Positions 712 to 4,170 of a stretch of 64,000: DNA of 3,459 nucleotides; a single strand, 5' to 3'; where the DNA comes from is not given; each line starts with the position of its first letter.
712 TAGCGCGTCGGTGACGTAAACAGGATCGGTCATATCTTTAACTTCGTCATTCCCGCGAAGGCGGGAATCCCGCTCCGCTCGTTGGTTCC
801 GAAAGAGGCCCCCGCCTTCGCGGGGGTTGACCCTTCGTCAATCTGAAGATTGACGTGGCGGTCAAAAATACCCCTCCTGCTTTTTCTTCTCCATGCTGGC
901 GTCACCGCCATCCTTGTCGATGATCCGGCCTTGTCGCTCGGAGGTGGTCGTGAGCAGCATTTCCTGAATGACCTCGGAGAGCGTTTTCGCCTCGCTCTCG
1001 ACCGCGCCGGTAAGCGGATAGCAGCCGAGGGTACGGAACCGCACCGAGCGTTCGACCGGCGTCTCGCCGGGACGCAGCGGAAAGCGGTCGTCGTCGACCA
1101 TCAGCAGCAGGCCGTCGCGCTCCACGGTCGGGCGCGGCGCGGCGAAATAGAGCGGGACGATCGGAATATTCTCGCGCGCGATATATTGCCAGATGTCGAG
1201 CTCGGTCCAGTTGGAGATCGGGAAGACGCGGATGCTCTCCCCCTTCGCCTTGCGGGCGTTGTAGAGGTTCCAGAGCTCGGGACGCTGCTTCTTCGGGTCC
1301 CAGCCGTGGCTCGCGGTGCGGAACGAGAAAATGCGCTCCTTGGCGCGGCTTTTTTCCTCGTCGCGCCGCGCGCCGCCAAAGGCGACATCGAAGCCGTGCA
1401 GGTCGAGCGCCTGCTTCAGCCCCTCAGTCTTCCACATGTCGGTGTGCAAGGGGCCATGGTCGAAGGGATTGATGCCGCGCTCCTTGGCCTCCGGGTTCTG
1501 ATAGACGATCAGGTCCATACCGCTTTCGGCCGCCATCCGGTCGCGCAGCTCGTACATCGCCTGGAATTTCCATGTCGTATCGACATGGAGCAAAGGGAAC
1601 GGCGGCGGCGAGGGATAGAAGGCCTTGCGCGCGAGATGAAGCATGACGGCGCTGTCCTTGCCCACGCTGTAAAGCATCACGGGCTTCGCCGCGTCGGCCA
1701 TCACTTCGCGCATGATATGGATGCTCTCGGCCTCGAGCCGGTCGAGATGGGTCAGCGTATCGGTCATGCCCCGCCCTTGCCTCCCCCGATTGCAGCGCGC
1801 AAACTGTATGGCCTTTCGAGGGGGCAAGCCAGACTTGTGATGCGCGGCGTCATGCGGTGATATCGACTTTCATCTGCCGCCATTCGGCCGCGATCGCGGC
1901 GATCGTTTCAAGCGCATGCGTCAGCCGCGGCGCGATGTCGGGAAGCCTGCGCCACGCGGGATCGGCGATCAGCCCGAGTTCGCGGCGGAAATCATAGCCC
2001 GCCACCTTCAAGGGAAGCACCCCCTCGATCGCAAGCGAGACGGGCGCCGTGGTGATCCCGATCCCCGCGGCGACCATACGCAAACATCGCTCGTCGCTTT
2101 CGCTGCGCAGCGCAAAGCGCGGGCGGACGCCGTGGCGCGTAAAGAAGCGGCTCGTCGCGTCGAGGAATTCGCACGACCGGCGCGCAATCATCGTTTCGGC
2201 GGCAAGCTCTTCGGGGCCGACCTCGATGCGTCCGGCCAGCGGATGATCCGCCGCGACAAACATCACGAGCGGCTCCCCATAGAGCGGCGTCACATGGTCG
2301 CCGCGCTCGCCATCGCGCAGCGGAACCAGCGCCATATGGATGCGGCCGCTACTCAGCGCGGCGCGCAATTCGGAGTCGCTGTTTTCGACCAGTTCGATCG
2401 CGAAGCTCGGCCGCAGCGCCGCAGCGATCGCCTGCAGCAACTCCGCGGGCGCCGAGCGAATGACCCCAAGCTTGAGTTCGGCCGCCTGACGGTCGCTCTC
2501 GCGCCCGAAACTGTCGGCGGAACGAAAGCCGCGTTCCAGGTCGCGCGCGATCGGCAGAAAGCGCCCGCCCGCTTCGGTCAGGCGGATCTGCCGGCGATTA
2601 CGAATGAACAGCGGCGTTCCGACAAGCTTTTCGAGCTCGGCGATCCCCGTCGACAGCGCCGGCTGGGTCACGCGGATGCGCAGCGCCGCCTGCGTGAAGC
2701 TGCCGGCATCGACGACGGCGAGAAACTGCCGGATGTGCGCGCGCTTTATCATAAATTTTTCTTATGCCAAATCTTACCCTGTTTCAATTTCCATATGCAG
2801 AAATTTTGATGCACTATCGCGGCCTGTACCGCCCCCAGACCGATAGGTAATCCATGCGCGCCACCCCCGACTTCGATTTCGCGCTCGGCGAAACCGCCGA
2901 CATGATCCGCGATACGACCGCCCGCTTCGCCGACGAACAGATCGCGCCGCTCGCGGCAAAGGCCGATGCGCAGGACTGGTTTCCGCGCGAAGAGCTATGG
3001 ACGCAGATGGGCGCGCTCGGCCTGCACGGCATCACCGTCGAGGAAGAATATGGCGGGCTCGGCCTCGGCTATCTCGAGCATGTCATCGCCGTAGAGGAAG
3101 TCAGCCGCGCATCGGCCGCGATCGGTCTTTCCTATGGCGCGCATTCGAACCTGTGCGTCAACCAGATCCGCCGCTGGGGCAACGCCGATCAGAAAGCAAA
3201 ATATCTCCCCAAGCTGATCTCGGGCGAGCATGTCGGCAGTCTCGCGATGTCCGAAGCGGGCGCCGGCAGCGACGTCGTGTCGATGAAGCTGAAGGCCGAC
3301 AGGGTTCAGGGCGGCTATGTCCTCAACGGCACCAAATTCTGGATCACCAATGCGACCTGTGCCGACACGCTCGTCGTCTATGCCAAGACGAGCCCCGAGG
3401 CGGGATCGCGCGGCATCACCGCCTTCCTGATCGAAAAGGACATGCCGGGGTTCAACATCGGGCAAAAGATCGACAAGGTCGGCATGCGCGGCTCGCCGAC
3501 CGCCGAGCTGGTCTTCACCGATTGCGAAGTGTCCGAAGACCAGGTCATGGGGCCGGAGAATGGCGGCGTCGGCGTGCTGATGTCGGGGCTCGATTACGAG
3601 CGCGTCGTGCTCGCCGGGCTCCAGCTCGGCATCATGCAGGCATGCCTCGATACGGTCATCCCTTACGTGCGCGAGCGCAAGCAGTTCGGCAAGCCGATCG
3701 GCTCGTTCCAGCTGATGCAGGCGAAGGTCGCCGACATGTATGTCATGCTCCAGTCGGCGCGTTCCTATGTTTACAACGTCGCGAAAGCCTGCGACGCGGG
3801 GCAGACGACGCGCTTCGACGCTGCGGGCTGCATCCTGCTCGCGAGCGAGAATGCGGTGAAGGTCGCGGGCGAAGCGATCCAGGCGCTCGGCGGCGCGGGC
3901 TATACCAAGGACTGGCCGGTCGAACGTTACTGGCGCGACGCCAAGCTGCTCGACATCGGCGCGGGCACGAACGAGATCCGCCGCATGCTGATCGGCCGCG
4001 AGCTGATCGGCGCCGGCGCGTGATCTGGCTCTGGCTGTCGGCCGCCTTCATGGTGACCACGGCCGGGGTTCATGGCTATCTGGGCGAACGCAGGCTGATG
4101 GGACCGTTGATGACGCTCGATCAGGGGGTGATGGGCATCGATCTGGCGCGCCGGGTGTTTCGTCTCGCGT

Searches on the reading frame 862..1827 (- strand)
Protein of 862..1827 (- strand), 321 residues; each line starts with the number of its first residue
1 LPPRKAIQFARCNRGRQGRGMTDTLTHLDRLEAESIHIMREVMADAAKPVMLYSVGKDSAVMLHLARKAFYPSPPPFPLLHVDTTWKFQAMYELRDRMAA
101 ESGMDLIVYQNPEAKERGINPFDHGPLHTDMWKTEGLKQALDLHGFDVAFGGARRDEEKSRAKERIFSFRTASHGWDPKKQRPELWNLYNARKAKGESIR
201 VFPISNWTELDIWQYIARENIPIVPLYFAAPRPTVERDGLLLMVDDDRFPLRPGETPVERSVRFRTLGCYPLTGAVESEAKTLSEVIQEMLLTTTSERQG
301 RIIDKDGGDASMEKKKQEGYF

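Call 19: search_protein_families(library=pfam, proteins=[window:862-1827:-], max_evalue=0.00001)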
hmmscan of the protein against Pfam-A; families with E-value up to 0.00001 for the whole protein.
window:862-1827:- (321 aa): 1 family
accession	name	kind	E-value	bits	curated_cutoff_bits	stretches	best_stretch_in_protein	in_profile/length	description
PF01507.26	PAPS_reduct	-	8.3e-54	182.7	22.5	1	49-274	2-174/175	Phosphoadenosine phosphosulfate reductase domain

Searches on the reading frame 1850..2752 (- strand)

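Call 19: search_protein_families(library=pfam, proteins=[window:1850-2752:-], max_evalue=0.00001)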
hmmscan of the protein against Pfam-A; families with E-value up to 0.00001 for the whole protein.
window:1850-2752:- (300 aa): 2 families
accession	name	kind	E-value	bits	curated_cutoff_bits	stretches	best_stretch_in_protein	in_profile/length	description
PF03466.25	LysR_substrate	-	6.3e-28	98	28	1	88-265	3-189/209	LysR substrate binding domain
PF00126.33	HTH_1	-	3.9e-20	72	26.6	1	6-62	3-59/60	Bacterial regulatory helix-turn-helix protein, lysR family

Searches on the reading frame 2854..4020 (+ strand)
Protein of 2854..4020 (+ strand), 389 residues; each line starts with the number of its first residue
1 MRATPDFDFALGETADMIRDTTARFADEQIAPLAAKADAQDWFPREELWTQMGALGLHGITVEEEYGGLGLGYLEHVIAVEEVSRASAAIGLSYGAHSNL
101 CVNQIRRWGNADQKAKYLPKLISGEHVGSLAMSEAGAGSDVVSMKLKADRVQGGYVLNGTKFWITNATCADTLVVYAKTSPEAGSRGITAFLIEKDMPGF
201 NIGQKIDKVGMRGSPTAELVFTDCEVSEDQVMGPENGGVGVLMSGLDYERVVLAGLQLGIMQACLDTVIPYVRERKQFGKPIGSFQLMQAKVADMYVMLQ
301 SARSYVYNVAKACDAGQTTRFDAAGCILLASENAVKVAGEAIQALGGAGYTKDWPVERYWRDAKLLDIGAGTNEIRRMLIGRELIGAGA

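Call 19: search_protein_families(library=pfam, proteins=[window:2854-4020:+], max_evalue=0.00001)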
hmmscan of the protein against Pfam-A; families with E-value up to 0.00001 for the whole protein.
window:2854-4020:+ (389 aa): 4 families
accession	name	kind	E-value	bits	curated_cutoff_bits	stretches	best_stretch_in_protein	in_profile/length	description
PF00441.29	Acyl-CoA_dh_1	-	3.1e-47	160.9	22.4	1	236-384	1-149/150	Acyl-CoA dehydrogenase, C-terminal domain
PF02771.21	Acyl-CoA_dh_N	-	3.9e-40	137.2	22.9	1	13-125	2-113/113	Acyl-CoA dehydrogenase, N-terminal domain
PF02770.24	Acyl-CoA_dh_M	-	2.9e-26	91.9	33.3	1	130-224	2-97/97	Acyl-CoA dehydrogenase, middle domain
PF08028.16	Acyl-CoA_dh_2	-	1.5e-17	64.5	22.7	1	252-368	2-128/134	Acyl-CoA dehydrogenase, C-terminal domain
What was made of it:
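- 2854..4023 (+): Acyl-CoA dehydrogenase (probable isovaleryl-CoA dehydrogenase) upstream. A divergent LysR regulator lies at 1850-2752 (-). Pfam (call 19).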
